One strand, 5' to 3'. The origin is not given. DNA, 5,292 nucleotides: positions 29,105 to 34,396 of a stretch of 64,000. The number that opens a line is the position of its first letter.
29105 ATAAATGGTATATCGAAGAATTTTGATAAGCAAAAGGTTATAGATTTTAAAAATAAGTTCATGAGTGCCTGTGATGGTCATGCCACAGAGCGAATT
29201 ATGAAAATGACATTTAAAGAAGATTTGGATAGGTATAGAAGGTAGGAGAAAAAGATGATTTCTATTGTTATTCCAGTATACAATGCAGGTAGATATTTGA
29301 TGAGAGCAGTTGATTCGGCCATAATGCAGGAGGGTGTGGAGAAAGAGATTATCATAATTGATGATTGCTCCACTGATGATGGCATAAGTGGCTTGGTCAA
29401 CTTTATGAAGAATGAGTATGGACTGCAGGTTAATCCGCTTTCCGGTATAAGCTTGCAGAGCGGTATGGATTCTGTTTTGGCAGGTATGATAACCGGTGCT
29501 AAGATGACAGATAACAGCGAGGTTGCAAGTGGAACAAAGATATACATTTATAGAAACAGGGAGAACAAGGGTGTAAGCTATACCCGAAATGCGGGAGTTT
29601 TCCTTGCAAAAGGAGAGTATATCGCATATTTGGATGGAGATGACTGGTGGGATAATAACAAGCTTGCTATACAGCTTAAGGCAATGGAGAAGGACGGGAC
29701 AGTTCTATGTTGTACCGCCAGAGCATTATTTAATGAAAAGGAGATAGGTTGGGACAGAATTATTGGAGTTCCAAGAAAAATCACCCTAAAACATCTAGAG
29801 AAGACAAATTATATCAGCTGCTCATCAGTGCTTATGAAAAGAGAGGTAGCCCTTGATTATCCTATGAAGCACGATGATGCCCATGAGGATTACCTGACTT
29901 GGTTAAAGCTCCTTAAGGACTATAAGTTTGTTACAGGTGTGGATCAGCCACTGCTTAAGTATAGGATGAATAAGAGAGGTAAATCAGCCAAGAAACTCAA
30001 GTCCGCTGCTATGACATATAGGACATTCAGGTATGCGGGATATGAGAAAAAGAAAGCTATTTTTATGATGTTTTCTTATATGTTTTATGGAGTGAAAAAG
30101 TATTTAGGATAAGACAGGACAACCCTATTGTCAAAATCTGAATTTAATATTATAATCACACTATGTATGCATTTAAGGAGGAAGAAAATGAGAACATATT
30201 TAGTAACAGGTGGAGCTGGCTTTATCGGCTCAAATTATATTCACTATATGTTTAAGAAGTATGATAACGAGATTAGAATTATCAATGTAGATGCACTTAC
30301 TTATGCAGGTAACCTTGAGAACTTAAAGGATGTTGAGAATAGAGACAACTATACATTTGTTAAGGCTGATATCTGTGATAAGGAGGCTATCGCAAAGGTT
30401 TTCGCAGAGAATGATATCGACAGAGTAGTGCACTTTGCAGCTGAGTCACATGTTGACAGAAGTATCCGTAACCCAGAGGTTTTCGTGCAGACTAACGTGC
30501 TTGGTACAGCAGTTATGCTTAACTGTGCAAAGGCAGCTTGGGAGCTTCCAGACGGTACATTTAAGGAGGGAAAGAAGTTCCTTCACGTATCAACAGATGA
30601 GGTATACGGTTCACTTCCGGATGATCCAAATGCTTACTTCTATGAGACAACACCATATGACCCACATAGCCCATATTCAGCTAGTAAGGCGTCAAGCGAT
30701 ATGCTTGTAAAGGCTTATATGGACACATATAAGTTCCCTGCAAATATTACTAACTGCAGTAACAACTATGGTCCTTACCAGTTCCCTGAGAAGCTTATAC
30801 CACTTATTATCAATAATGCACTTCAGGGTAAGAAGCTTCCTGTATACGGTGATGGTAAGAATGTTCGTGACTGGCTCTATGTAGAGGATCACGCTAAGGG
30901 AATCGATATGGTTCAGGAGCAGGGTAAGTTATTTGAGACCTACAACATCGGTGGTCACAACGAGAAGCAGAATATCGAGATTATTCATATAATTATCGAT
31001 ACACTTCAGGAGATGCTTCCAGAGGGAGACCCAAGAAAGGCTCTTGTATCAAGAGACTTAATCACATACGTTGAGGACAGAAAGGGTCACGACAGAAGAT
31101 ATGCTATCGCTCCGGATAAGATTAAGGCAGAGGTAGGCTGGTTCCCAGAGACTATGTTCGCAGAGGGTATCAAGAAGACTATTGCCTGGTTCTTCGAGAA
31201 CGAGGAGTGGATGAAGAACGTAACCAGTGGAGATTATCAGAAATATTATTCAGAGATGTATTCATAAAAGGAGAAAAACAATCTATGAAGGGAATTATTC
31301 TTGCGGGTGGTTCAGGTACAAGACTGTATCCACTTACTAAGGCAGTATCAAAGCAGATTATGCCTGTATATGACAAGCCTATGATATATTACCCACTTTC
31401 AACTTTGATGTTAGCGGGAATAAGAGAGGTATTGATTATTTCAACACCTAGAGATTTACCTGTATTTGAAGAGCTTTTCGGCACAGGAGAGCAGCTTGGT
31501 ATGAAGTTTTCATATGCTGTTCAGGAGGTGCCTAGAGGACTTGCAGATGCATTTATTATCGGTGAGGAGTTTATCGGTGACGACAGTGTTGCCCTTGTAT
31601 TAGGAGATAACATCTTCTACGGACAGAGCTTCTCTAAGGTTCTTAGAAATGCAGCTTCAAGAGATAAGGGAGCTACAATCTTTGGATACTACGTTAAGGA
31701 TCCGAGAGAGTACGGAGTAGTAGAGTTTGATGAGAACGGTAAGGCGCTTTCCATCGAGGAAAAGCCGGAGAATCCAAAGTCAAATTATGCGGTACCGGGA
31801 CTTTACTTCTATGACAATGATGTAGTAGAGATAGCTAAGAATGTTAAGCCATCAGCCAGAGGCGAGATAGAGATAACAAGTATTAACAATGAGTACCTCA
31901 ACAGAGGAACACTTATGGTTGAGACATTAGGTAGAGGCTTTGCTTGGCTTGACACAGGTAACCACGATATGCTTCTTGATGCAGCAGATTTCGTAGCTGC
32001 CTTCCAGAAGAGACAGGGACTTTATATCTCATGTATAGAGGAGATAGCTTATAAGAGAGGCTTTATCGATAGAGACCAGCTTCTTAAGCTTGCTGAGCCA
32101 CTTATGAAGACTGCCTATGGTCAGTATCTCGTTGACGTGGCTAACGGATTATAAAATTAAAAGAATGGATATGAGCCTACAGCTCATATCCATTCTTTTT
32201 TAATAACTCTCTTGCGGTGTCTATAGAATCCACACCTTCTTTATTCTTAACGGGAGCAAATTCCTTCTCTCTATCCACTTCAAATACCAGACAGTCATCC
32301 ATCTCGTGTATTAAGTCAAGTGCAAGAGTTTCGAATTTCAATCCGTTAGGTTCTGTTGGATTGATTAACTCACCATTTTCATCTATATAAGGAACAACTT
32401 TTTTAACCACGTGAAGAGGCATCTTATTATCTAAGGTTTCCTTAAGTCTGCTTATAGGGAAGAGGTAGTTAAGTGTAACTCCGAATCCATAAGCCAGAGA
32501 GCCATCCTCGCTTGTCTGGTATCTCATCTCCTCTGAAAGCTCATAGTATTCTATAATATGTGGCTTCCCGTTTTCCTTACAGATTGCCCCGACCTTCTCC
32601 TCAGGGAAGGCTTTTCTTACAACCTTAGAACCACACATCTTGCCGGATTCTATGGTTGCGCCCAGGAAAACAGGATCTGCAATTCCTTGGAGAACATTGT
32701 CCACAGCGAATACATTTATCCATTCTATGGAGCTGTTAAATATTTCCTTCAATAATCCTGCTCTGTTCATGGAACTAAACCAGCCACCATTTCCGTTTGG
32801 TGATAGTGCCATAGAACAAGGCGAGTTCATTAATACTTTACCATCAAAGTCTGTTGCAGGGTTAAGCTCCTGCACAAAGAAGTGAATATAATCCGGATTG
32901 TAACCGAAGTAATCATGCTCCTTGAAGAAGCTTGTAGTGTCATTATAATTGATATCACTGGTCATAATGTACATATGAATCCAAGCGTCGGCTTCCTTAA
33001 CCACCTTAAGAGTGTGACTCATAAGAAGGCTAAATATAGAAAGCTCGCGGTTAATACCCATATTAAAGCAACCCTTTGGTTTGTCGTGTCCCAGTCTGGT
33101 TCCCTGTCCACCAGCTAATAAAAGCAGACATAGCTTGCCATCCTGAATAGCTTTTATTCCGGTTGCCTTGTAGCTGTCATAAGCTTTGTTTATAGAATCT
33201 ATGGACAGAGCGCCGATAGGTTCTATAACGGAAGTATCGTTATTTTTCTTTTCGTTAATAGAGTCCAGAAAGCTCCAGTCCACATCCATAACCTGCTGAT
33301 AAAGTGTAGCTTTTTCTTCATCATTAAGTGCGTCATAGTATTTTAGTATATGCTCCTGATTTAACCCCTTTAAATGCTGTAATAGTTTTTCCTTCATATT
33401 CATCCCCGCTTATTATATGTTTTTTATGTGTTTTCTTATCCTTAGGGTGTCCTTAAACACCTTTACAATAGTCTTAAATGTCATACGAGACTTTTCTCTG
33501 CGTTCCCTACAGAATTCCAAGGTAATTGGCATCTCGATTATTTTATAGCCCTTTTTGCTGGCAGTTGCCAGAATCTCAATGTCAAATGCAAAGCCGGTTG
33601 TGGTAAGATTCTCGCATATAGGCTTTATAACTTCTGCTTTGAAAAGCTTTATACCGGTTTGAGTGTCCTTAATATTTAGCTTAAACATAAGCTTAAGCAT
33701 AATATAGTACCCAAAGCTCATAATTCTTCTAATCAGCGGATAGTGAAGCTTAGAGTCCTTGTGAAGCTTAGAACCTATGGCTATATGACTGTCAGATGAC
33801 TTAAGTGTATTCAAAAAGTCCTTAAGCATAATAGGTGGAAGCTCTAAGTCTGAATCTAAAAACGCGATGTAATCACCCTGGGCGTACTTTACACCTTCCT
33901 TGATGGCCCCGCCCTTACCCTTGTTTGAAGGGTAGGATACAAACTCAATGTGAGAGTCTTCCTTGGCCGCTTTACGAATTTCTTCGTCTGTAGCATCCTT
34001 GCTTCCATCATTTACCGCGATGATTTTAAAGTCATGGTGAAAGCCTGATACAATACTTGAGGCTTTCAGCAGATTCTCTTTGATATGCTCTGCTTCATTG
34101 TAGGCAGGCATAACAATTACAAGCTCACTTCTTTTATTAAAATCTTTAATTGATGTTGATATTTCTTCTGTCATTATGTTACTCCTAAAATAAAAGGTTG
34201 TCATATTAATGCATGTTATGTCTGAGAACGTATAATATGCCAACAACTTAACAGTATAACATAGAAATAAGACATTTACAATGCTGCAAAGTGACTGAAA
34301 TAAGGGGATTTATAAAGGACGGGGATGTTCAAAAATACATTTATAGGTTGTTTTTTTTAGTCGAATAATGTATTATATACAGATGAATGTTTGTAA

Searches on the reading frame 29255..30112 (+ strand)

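Call 80: search_protein_families(library=pfam, proteins=[window:29255-30112:+], max_evalue=0.00001)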
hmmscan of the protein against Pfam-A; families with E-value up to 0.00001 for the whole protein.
window:29255-30112:+ (285 aa): 2 families
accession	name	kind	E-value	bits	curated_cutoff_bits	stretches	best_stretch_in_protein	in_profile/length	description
PF00535.33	Glycos_transf_2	-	2.9e-27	96.1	23.3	2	93-189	52-154/168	Glycosyl transferase family 2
PF10111.15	Glyco_tranf_2_2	-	1.1e-07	32.1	27.3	0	99-143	59-105/276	Glycosyltransferase like family 2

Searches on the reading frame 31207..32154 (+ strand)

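Call 81: search_protein_families(library=pfam, proteins=[window:31207-32154:+], max_evalue=0.00001)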
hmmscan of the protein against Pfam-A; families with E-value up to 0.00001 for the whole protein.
window:31207-32154:+ (315 aa): 2 families
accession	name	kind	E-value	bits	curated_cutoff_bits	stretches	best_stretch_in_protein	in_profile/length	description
PF00483.29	NTP_transferase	-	1.1e-76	258.2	21.2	1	28-264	1-243/245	Nucleotidyl transferase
PF12804.13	NTP_transf_3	-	8.1e-08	33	27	1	29-158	1-119/160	MobA-like NTP transferase domain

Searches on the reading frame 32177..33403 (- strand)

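Call 81: search_protein_families(library=pfam, proteins=[window:32177-33403:-], max_evalue=0.00001)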
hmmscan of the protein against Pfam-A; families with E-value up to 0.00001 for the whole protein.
window:32177-33403:- (408 aa): 1 family
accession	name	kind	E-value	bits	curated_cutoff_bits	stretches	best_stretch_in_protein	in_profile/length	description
PF01704.24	UDPGP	-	1.7e-35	122.9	22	1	61-388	24-338/413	UTP--glucose-1-phosphate uridylyltransferase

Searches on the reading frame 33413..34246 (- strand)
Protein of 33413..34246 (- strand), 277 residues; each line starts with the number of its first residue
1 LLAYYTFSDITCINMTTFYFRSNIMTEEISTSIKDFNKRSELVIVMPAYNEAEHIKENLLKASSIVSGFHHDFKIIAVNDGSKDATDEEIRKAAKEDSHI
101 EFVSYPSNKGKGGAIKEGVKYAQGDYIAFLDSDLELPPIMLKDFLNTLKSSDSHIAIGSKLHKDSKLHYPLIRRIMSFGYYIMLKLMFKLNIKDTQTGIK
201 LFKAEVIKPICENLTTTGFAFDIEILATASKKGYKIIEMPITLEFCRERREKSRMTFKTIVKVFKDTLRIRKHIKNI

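Call 81: search_protein_families(library=pfam, proteins=[window:33413-34246:-], max_evalue=0.00001)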
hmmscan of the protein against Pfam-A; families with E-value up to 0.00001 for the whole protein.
window:33413-34246:- (277 aa): 3 families
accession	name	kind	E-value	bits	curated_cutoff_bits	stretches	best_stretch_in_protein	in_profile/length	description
PF00535.33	Glycos_transf_2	-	1e-30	107.3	23.3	1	44-208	2-165/168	Glycosyl transferase family 2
PF10111.15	Glyco_tranf_2_2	-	2.6e-08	34.1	27.3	1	43-145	3-103/276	Glycosyltransferase like family 2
PF13641.12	Glyco_tranf_2_3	-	5.7e-08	33.5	27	1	43-236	4-201/230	Glycosyltransferase like family 2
